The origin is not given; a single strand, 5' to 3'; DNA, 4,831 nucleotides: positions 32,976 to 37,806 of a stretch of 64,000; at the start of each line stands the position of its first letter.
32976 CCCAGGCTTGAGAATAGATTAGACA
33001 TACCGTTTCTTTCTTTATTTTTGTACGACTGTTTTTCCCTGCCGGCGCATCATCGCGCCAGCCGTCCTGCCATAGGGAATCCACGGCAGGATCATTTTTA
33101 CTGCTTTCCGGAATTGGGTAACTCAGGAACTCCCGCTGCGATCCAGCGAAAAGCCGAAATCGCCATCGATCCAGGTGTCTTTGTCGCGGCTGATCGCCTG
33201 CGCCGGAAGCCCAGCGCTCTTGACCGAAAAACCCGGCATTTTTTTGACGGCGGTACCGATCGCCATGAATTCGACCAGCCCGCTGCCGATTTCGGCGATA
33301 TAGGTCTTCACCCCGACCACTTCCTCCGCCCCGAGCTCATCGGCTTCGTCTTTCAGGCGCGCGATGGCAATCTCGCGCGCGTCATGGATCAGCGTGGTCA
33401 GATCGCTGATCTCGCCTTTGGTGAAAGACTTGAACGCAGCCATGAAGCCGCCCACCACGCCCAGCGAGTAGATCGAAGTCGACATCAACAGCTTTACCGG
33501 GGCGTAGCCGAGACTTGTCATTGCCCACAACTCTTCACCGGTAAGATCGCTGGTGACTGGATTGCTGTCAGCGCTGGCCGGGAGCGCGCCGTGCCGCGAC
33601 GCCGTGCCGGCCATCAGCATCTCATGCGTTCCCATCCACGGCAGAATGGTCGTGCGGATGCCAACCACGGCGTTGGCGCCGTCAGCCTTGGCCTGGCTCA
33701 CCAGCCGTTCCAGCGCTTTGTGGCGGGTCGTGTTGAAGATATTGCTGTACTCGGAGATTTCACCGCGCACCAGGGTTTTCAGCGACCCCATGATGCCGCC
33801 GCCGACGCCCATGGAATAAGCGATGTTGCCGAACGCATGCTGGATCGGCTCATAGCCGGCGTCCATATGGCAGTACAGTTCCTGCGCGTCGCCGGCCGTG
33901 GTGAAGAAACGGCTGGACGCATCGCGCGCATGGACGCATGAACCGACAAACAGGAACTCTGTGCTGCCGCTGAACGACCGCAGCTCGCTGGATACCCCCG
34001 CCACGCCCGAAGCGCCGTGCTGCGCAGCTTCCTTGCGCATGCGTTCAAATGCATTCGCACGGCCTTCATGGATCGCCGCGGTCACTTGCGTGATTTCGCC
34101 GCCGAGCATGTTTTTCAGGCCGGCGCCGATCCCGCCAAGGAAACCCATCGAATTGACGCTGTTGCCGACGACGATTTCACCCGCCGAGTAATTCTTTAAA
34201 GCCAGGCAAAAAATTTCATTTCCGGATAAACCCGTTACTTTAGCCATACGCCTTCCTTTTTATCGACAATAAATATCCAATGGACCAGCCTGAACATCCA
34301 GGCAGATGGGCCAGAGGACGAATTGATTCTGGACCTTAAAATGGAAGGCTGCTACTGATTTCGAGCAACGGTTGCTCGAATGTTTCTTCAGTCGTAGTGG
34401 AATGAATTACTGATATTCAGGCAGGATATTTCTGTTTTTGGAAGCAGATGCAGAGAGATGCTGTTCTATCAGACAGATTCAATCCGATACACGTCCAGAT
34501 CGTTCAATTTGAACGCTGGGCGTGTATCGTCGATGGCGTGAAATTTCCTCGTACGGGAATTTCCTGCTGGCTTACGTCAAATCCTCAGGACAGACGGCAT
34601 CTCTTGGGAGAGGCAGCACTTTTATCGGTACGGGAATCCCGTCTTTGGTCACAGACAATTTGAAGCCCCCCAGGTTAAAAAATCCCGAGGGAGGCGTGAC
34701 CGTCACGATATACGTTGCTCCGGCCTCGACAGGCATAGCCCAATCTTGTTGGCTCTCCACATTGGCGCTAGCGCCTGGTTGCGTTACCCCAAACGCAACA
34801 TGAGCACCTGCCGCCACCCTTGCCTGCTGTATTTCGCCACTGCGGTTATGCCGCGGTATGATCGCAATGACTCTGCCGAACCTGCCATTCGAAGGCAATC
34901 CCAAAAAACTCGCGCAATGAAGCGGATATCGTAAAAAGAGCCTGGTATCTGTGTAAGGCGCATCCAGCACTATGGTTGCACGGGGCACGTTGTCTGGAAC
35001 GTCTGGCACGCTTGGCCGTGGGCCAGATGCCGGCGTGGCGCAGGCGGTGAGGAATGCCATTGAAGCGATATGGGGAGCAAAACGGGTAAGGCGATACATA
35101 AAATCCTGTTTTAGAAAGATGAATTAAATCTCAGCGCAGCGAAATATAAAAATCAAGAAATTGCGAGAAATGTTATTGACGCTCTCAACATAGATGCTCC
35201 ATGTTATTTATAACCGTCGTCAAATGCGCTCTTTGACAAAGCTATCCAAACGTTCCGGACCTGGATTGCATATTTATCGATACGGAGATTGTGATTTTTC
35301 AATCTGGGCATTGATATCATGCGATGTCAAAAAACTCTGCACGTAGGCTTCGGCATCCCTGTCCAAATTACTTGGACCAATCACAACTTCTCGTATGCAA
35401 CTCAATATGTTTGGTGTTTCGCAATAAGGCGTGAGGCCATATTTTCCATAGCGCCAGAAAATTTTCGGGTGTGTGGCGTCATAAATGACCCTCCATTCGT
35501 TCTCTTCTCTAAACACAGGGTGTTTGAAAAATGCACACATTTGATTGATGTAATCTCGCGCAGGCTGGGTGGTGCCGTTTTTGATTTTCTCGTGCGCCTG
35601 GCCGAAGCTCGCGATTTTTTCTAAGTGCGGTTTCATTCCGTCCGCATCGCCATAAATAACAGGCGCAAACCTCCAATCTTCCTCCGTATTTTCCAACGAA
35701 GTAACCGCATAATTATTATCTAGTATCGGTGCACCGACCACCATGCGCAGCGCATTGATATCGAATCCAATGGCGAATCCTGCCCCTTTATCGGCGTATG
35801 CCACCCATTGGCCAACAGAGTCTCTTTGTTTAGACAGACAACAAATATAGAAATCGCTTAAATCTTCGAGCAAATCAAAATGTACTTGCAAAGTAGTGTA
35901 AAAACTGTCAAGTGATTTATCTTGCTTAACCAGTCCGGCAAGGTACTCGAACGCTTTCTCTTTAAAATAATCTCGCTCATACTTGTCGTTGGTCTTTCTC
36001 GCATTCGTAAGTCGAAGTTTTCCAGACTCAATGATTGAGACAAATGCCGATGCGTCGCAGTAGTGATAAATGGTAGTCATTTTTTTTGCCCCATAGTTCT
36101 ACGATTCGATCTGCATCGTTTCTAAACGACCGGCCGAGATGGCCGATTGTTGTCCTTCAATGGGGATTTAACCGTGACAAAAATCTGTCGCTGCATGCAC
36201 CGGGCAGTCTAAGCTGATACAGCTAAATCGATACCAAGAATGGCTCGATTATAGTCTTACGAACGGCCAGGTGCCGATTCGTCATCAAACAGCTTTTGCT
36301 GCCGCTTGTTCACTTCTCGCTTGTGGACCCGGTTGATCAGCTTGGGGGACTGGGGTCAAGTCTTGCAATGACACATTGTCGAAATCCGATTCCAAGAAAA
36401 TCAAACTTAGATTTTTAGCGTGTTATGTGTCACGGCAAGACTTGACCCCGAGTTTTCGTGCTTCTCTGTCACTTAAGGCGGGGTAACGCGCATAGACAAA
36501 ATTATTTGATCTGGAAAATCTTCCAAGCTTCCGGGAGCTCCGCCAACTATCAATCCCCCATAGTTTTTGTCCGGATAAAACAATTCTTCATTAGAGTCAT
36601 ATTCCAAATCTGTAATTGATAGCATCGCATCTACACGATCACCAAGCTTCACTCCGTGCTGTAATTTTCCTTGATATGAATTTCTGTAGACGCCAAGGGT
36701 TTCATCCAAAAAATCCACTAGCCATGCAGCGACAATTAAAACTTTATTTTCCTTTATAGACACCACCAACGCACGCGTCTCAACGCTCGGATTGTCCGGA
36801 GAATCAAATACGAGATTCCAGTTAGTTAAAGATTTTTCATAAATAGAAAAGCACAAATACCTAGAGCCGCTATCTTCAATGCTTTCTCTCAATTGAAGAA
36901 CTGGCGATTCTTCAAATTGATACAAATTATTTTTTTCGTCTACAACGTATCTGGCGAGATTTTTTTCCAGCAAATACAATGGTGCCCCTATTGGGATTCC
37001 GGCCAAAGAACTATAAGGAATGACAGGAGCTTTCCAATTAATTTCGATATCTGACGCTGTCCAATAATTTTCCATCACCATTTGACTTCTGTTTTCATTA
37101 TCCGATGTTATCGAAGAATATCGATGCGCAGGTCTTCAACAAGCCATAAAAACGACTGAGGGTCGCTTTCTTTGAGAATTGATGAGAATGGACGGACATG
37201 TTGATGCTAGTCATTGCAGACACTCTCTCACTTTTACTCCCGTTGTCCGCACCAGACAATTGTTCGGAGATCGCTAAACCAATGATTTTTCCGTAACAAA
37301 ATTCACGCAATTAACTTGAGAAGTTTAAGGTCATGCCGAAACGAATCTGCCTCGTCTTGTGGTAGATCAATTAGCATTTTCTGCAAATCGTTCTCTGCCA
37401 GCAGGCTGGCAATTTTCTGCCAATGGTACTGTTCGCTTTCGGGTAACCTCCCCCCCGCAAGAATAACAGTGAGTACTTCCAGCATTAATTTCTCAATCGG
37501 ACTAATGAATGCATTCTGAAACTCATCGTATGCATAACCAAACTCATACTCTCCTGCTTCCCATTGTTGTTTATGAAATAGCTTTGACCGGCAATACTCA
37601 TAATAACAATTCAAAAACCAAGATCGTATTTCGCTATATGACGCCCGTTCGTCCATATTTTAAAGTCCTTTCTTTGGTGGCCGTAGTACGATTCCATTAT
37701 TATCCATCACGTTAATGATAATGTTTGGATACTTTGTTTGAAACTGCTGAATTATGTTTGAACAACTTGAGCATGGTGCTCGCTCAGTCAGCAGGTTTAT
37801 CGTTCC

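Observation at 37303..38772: CdiA C-terminal domain of unrecognised type after a VEANN (VENN-variant) junction; carries two PC-x(2-3)-C motifs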

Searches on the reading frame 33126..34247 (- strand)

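Call 65: search_protein_families(library=pfam, proteins=[L040:7281-8390:+, L040:8397-8840:+, L040:9150-9674:+], max_evalue=1)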
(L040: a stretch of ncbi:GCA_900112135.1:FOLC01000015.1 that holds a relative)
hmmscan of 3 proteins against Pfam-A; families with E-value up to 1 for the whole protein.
L040:7281-8390:+ (370 aa): 0 families

L040:8397-8840:+ (148 aa): 1 family
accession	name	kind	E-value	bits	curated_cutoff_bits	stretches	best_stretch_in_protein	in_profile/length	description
PF10964.13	DUF2766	-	0.13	13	27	1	16-37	3-24/79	Protein of unknown function (DUF2766)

L040:9150-9674:+ (175 aa): 0 families

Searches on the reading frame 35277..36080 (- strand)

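Call 7: search_protein_families(library=pfam, proteins=[window:35277-36080:-], max_evalue=1)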
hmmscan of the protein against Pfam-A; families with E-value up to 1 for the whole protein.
window:35277-36080:- (268 aa): 2 families
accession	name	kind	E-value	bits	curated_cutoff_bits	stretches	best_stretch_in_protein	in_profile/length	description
PF11185.13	DUF2971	-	3e-11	44.9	22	1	91-198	1-89/89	Protein of unknown function (DUF2971)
PF15633.11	Tox-ART-HYD1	-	0.13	13.4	25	1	4-39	1-35/97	HYD1 signature containing ADP-ribosyltransferase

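Call 9: search_protein_families(library=ncbifam, proteins=[window:35277-36080:-], max_evalue=1)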
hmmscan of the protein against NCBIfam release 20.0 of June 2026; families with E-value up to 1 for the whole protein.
window:35277-36080:- (268 aa): 0 families

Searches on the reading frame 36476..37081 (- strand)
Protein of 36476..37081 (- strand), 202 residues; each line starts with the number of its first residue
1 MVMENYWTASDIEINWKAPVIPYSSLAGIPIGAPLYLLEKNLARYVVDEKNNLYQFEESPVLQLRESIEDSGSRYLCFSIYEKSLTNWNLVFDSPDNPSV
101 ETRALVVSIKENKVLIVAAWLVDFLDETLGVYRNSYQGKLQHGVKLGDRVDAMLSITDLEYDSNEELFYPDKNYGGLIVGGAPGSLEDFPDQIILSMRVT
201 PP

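Call 7: search_protein_families(library=pfam, proteins=[window:36476-37081:-], max_evalue=1)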
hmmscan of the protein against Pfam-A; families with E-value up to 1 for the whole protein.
window:36476-37081:- (202 aa): 0 families

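Call 9: search_protein_families(library=ncbifam, proteins=[window:36476-37081:-], max_evalue=1)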
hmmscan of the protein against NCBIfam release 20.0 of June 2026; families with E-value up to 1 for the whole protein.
window:36476-37081:- (202 aa): 1 family
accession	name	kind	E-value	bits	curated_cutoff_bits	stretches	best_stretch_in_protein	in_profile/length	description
NF001457.0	PRK00317.1-3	equivalog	0.09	12.3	164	1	47-149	49-154/200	molybdenum cofactor guanylyltransferase MobA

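Call 50: find_homologous_proteins(query=window:36476-37081:-, max_evalue=0.001)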
Query window:36476-37081:- (202 aa): 8 proteins with E <= 0.001 among 243 candidates.
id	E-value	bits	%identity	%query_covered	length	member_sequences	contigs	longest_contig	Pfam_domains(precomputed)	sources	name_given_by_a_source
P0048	2.5e-129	447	100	99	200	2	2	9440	-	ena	-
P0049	7.4e-113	393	87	100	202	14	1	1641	-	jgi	jgi:hypothetical protein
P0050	3.9e-43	165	47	92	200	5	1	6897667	-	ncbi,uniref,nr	ncbi:hypothetical protein [Pseudomonas sp. 09C 129]|uniref:hypothetical protein n=1 Tax=Pseudomonas 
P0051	5.8e-43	165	45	93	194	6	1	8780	-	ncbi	-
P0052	2.6e-38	150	42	95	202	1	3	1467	-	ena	-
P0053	3.3e-38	149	42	95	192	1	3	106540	-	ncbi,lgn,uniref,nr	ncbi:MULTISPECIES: hypothetical protein [unclassified Pseudomonas]|uniref:hypothetical protein n=1 T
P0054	4.1e-38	149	45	95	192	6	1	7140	-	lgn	-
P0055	2.6e-34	137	40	94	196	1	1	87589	-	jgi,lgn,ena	-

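Call 51: find_encoding_contigs(protein=P0053, flank=5000, max_places=3)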
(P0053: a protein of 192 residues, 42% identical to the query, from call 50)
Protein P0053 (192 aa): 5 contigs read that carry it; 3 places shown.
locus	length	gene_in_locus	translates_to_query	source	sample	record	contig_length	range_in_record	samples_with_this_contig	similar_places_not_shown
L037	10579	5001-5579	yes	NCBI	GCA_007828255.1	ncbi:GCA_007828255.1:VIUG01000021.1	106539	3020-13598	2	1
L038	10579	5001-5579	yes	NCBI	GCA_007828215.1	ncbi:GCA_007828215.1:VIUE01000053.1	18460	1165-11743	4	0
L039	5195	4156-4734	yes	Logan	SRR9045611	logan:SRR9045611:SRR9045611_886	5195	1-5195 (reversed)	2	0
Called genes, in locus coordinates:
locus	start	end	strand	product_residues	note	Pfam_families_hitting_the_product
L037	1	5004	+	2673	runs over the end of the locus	PF13332:Fil_haemagg_2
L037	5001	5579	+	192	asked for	-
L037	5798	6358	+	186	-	-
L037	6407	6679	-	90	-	-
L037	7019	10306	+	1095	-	PF13332:Fil_haemagg_2 (weak), PF04830:DUF637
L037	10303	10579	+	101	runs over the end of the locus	PF26541:MafI2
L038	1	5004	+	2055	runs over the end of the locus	PF13332:Fil_haemagg_2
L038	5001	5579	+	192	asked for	-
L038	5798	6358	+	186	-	-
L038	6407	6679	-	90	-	-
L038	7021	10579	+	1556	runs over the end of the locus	PF13332:Fil_haemagg_2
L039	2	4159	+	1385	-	?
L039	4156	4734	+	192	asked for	-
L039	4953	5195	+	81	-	?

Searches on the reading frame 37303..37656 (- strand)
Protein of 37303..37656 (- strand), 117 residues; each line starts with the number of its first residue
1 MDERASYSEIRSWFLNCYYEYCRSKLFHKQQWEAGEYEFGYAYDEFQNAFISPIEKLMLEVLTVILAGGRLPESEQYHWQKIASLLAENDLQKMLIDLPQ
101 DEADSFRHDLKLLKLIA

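Call 7: search_protein_families(library=pfam, proteins=[window:37306-37656:-], max_evalue=1)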
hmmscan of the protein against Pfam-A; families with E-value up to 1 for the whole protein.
window:37306-37656:- (117 aa): 2 families
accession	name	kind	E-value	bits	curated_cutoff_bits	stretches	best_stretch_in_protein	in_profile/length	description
PF14426.11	Imm2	-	5.4e-10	39.6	35.7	1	58-115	1-59/60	Immunity protein Imm2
PF17978.7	zf-RING_14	-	0.048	14.5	26.6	1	15-43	34-60/91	RING/Ubox like zinc-binding domain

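Call 9: search_protein_families(library=ncbifam, proteins=[window:37306-37656:-], max_evalue=1)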
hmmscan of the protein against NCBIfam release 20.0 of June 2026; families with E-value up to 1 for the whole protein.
window:37306-37656:- (117 aa): 1 family
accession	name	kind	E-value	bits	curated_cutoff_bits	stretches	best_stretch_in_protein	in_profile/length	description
NF040641.1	bifunc_ST_SDO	equivalog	0.093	11.6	625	1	53-76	387-410/423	bifunctional sulfur transferase/dioxygenase Blh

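Call 34: find_encoding_contigs(protein=window:37303-37656:-, flank=6000, max_places=6)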
Protein window:37303-37656:- (117 aa): 4 contigs read that carry it; 4 places shown.
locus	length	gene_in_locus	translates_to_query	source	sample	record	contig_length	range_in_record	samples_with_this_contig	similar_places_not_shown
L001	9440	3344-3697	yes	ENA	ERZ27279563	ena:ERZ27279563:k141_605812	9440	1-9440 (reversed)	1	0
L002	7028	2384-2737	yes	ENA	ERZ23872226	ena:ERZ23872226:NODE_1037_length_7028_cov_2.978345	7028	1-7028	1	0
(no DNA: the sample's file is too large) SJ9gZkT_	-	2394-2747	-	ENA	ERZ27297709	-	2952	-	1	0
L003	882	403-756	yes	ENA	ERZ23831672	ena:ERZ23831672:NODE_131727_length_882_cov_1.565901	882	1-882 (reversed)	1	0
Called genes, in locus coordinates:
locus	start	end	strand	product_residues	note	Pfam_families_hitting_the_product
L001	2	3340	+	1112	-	?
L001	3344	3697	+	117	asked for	PF14426:Imm2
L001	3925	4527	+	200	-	-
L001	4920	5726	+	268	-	PF11185:DUF2971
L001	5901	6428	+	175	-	-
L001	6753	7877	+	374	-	PF01906:YbjQ_1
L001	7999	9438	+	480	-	?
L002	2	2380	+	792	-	?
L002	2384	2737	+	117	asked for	PF14426:Imm2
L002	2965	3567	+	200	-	-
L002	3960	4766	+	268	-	PF11185:DUF2971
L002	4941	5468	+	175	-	-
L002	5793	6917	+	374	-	PF01906:YbjQ_1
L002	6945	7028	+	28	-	?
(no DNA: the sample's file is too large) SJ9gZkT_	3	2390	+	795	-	?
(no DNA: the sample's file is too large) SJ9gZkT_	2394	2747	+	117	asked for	PF14426:Imm2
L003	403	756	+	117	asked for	PF14426:Imm2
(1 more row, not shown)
